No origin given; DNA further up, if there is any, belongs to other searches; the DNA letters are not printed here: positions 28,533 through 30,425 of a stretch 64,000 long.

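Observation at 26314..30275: Coupled four-gene operon: MshI/PilMN-like, PilO-like and PilP-like envelope trio ending in a PolB-type 3'-5' exonuclease, with no secretin, ATPase or pilin nearby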

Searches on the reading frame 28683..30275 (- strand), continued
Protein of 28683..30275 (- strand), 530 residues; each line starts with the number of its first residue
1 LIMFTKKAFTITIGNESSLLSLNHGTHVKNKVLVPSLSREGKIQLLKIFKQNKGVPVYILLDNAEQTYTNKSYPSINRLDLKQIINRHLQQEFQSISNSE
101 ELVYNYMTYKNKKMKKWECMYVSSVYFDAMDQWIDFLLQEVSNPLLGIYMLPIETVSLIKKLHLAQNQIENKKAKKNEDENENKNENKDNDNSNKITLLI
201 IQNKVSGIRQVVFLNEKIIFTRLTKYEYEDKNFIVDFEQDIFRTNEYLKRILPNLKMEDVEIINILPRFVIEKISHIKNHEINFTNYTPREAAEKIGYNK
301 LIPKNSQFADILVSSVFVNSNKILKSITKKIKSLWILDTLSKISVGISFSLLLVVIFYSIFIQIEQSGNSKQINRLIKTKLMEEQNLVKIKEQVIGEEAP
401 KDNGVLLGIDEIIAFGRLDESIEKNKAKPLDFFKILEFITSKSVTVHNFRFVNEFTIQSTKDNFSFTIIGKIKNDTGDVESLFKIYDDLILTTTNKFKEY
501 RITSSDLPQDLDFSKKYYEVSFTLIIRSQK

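Call 21: predict_structure(alignment_id=A1)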
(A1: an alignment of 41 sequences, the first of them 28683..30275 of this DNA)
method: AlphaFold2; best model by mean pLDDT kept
length: 530 residues; sequences in the alignment: 41
mean_pLDDT: 85.0   pTM: 0.65
mean pLDDT of the five models: 85.0, 84.2, 83.2, 83.1, 82.1
residues with pLDDT >= 90: 248; 70-90: 213; 50-70: 55; < 50: 14
segments of 3 or more residues with pLDDT < 50: 1-4, 185-192
pLDDT, mean of each block of 10 residues (from residue 1): 66 95 91 94 95 93 89 92 91 73 87 87 90 93 92 92 86 74 47 78 95 88 92 93 92 88 95 89 92 91 90 93 78 84 94 97 95 93 84 60 57 66 65 81 84 67 81 88 89 87 84 86 84
secondary structure, 60 per line:
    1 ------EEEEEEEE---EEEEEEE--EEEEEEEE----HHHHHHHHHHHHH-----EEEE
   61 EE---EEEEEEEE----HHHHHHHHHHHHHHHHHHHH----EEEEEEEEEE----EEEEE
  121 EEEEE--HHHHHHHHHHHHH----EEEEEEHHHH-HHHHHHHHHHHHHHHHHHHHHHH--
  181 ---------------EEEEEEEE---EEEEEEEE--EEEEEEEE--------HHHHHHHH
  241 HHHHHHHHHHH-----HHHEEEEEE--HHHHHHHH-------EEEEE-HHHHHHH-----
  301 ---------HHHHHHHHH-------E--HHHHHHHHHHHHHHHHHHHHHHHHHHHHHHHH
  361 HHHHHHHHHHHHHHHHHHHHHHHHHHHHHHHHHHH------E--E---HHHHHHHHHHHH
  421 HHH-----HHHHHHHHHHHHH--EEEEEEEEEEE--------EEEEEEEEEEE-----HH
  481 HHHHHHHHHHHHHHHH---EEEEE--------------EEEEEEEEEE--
elements in order: E7-14 E18-24 E27-34 H39-51 E57-62 E66-73 H78-97 E102-111 E116-125 H128-140 E145-150 H151-154 H156-178 E196-203 E207-214 E217-224 H233-251 E260-265 H268-275 E283-287 H289-295 H310-318 H329-395 H409-423 H429-441 E444-454 E463-473 H479-496 E500-504 E519-528
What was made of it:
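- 28683..30275 (-): Protein A. It has a PilM/GspL-like actin-fold cytoplasmic domain (aa ~1-320), one TM helix plus a coiled coil (aa ~329-395), and a periplasmic alpha/beta domain (aa ~409-528). The likely true start is ATG 30269 (528 aa). AF2 model: pLDDT 85, pTM 0.65 (call 21).
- On Type IVa pilus PilM/PilN/PilO/PilP: AF2 model with pLDDT 85 (call 21).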

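Call 25: fold_search(model_id=the predicted structure, library=pdb)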
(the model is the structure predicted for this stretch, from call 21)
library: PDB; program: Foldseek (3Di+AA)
matches with E <= 10: 998; with E <= 0.001: 37
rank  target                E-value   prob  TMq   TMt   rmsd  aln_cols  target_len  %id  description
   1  2ych_A                9.7e-09  1.00  0.39  0.56   6.1       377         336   11  PilM-PilN type IV pilus biogenesis complex (released 2011-05-11)
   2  5eou_A                1.4e-08  1.00  0.34  0.50   7.6       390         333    9  Pseudomonas aeruginosa PilM:PilN1-12 bound to ATP (released 2016-04-27)
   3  5eou_B                1.6e-08  1.00  0.36  0.50   6.9       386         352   11  Pseudomonas aeruginosa PilM:PilN1-12 bound to ATP (released 2016-04-27)
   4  5eoy_A                2.2e-08  1.00  0.34  0.46   7.8       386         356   10  Pseudomonas aeruginosa SeMet-PilM bound to ADP (released 2016-04-27)
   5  3hrg                  2.9e-08  1.00  0.28  0.51   7.8       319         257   13  Crystal structure of Bacteroides thetaiotaomicron BT_3980, protein with actin-like ATPase fold and unknown function (NP_ (released 2009-06-23)
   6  5eox_A                9.1e-08  1.00  0.33  0.45   7.9       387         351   11  Pseudomonas aeruginosa PilM bound to ADP (released 2016-04-27)
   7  5eox_B                1.0e-07  1.00  0.32  0.44   8.0       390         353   10  Pseudomonas aeruginosa PilM bound to ADP (released 2016-04-27)
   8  5eoy_B                1.1e-07  1.00  0.34  0.47   7.8       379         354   10  Pseudomonas aeruginosa SeMet-PilM bound to ADP (released 2016-04-27)
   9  1e4f                  1.4e-07  1.00  0.33  0.43   7.7       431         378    8  FtsA (apo form) from Thermotoga maritima (released 2000-10-18)
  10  5eq6_B                1.4e-07  1.00  0.32  0.44   8.2       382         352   10  Pseudomonas aeruginosa PilM bound to AMP-PNP (released 2016-04-27)
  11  5eq6_A                3.0e-07  1.00  0.33  0.45   8.0       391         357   10  Pseudomonas aeruginosa PilM bound to AMP-PNP (released 2016-04-27)
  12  4a2a_A                4.6e-07  1.00  0.35  0.46   7.0       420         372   10  Thermotoga maritima FtsA:FtsZ(336-351) (released 2012-04-25)
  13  4a2b                  7.2e-07  1.00  0.26  0.34   5.4       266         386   12  Thermotoga maritima FtsA with ATP gamma S (released 2012-04-25)
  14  3jc8_Ma               9.6e-07  1.00  0.34  0.47   7.0       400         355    9  Architectural model of the type IVa pilus machine in a piliated state (released 2016-03-16)
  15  1e4g                  1.3e-06  1.00  0.33  0.42   7.0       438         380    7  FtsA (ATP-bound form) from Thermotoga maritima (released 2000-10-18)
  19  1yf5                  7.2e-06  1.00  0.30  0.57   7.2       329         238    8  Cyto-Epsl: The Cytoplasmic Domain Of Epsl, An Inner Membrane Component Of The Type II Secretion System Of Vibrio Cholera (released 2005-05-03)
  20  4pht_Y                8.1e-06  1.00  0.31  0.64   6.9       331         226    7  ATPase GspE in complex with the cytoplasmic domain of GspL from the Vibrio vulnificus type II Secretion system (released 2014-11-26)
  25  4pht_X                1.7e-05  1.00  0.30  0.63   7.7       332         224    8  ATPase GspE in complex with the cytoplasmic domain of GspL from the Vibrio vulnificus type II Secretion system (released 2014-11-26)
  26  5tkw                  2.2e-05  1.00  0.26  0.49   8.1       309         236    9  1.35 Angstrom Resolution Crystal Structure of a Pullulanase-specific Type II Secretion System Integral Cytoplasmic Membr (released 2016-10-19)
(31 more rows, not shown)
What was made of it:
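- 28683..30275 (-): Foldseek best matches are PilM 2ych (E = 1e-8) and 5eou, then FtsA, then the EpsL/GspL cytoplasmic domain 1yf5/4pht (call 25).
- On Type IVa pilus PilM/PilN/PilO/PilP: Foldseek top hits are PilM 2ych_A (E = 9.7e-9) and 5eou (E = 1.4e-8), probability 1.00 (call 25).
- On T2SS GspL/GspM/GspC: GspL/EpsL cytoplasmic domains 1yf5, 4pht and 5tkw match at E = 7e-6 to 2e-5, with target-normalised TM-scores of 0.49-0.64 (call 25).
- Closest known: Type IVa pilus alignment subcomplex PilM-PilN-PilO-PilP. Same: The best structural match of A is PilM (2ych, 5eou; call 25).
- Foldseek ranks PilM first (2ych E = 1e-8; 5eou/5eox/5eoy; 3jc8 PilM), followed by FtsA and the cytoplasmic domain of EpsL/GspL (1yf5, 4pht; TM-score normalised to the target 0.57-0.64) (call 25). 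FtsA chains score nearly as well as PilM in Foldseek (E 1e-7 to 1e-5, call 25). PilM ranks first, and GspL-cyto covers its targets best (call 25).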

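Call 52: find_encoding_contigs(protein=P0004, flank=10000, max_places=2)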
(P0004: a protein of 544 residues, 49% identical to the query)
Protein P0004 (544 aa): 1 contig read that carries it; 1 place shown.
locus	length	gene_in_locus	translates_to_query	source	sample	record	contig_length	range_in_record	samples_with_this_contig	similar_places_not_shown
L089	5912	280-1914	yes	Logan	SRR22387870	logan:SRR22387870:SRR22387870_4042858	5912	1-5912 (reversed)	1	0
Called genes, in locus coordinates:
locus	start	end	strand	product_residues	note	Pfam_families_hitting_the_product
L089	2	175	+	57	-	?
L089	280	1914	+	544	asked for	-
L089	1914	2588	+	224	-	-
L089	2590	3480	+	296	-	-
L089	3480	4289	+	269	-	PF03104:DNA_pol_B_exo1, PF10108:DNA_pol_B_exo2, PF13482:RNase_H_2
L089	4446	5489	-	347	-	PF16868:NMT1_3, PF09084:NMT1 (weak), PF12974:Phosphonate-bd (faint)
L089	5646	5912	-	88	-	?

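Call 65: search_protein_representatives(alignment_id=A1)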
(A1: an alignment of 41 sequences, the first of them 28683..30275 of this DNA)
Query: 41 sequences, 515 profile positions. Proteins with E-value up to 0.001 (for the whole library): 993; up to 1e-10: 690; up to 1e-30: 383. The best 150 are listed.
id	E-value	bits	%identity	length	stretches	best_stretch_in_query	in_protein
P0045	1.9e-191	653.9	-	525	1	1-514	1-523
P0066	3.6e-187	639.8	-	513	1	1-513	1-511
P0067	1.9e-186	637.4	-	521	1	1-513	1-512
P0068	2.4e-180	617.3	-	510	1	1-513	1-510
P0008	7.6e-180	615.6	-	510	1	2-513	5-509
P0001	1.5e-176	604.8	-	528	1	1-514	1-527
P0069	1.9e-176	604.4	-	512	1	1-513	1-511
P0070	7.2e-173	592.6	-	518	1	1-514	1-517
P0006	3.8e-172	590.2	-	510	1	2-514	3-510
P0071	9.5e-165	565.8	-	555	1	1-514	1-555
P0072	1.0e-160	552.5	-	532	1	2-514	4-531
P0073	6.5e-160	549.9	-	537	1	3-513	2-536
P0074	2.5e-159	547.9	-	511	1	10-514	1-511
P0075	2.8e-158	544.5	-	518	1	1-514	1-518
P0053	3.1e-158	544.3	-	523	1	1-514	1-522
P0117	1.1e-84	301.7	-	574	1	4-502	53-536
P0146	5.7e-79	282.8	-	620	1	5-496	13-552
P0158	3.4e-76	273.7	-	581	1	2-512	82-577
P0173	2.0e-74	267.8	-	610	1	3-493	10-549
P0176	3.1e-74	267.2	-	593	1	6-437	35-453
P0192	2.6e-72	260.8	-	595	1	4-445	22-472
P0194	4.0e-72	260.2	-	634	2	3-436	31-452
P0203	3.7e-71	257.0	-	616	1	6-442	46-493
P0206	8.3e-71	255.9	-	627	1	4-443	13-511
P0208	2.4e-70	254.4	-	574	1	4-446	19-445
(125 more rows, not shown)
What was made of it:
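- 28683..30275 (-): The family has 993 cluster representatives (call 65).
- The family has 993 representatives at E <= 1e-3 (call 65).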

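Call 66: search_protein_families(library=pfam, proteins=[P0146, P0173, P0194, P0203, P0206, P0176, P0192, P0158, P0117, P0208], max_evalue=0.1)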
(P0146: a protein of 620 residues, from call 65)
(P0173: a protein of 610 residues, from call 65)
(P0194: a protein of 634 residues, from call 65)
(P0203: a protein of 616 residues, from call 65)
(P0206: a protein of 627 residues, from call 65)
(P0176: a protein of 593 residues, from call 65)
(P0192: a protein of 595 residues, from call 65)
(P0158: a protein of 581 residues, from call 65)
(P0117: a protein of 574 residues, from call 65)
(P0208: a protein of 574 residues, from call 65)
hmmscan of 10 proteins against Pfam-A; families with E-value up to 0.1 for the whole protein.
P0146 (620 aa): 0 families

P0173 (610 aa): 0 families

P0194 (634 aa): 0 families

P0203 (616 aa): 0 families

P0206 (627 aa): 0 families

P0176 (593 aa): 0 families

P0192 (595 aa): 0 families

P0158 (581 aa): 1 family
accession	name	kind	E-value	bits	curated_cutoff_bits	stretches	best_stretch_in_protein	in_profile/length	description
PF08678.16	Rsbr_N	-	0.067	13.7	27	0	501-546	18-63/130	Rsbr N terminal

P0117 (574 aa): 2 families
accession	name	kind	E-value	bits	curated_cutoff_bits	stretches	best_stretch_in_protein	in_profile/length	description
PF10805.13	DUF2730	-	0.057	14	24.9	0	359-425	28-94/102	Protein of unknown function (DUF2730)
PF08954.16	Trimer_CC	-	0.09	12.9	27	0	390-420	15-45/52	Trimerisation motif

P0208 (574 aa): 0 families

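Call 67: list_cluster_members(proteins=[P0146, P0173, P0194, P0203, P0206, P0176, P0192, P0158, P0117, P0208])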
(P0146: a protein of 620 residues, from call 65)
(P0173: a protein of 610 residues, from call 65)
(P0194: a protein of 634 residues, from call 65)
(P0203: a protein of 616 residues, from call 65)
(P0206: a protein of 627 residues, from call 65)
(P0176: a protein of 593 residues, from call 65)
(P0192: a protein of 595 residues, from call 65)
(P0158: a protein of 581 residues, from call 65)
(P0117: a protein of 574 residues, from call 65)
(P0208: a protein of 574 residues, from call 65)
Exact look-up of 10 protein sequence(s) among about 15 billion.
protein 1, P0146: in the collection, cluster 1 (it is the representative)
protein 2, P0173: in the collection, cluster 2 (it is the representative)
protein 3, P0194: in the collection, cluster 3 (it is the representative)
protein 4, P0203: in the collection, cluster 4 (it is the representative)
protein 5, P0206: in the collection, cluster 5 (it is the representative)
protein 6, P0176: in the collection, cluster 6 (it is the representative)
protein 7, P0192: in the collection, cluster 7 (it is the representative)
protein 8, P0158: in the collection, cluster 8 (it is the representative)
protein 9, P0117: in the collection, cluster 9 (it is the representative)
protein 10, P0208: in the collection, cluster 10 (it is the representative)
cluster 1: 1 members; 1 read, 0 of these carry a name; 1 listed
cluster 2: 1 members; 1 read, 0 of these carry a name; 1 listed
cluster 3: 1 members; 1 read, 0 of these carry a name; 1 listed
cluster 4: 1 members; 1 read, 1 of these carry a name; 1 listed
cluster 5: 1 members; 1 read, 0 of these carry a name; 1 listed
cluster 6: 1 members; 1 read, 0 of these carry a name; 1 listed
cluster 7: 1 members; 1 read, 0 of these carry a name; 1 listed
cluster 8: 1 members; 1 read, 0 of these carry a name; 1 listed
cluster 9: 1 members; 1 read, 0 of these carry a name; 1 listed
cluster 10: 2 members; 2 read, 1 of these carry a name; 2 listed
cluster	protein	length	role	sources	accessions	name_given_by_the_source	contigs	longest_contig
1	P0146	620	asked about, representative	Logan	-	-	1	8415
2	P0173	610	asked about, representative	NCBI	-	-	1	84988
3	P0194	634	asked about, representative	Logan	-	-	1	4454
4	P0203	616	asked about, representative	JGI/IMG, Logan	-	hypothetical protein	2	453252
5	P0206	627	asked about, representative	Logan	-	-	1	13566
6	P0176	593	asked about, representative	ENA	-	-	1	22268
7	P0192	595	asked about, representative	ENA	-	-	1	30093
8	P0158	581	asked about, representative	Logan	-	-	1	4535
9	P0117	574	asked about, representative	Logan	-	-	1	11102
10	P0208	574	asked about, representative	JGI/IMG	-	-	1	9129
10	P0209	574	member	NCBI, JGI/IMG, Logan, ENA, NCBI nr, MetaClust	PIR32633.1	MAG: hypothetical protein COV36_03940 [Alphaproteobacteria bacterium ... | \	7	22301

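Call 68: find_encoding_contigs(protein=P0203, flank=10000, max_places=1)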
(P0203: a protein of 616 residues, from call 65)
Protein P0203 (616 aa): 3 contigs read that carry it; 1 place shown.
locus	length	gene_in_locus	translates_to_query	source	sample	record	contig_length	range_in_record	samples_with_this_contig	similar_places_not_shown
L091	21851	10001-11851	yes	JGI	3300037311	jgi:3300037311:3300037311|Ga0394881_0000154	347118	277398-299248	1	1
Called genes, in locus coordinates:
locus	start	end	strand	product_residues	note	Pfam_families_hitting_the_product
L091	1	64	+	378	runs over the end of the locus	PF03702:AnmK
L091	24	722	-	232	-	PF01738:DLH (weak), PF02129:Peptidase_S15, PF00561:Abhydrolase_1, PF12146:Hydrolase_4, PF12697:Abhydrolase_6 (faint), PF20408:Abhydrolase_11, PF00326:Peptidase_S9 (faint)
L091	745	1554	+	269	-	PF25087:GMPPB_C (weak), PF00132:Hexapep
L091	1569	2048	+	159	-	PF02082:Rrf2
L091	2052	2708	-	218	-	PF13489:Methyltransf_23 (weak)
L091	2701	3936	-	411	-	PF04932:Wzy_C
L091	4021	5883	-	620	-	PF01368:DHH, PF02272:DHHA1, PF17768:RecJ_OB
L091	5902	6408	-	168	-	-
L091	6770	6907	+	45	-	-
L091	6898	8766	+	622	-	PF05157:MshEN, PF00437:T2SSE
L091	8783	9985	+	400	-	PF28597:T2SSF_N (weak), PF00482:T2SSF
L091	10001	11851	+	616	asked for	-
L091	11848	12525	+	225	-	-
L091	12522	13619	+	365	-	-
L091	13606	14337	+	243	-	PF00005:ABC_tran, PF13304:AAA_21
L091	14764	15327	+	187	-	PF22769:DCD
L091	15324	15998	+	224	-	PF01728:FtsJ, PF13847:Methyltransf_31 (faint)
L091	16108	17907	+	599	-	PF00009:GTP_EFTU, PF03144:GTP_EFTU_D2, PF14492:EFG_III (weak), PF00679:EFG_C, PF06421:LepA_C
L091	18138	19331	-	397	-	-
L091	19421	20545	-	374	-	PF02350:Epimerase_2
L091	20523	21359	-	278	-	PF00106:adh_short, PF01370:Epimerase (weak), PF08659:KR, PF16363:GDP_Man_Dehyd (faint), PF13561:adh_short_C2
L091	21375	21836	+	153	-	-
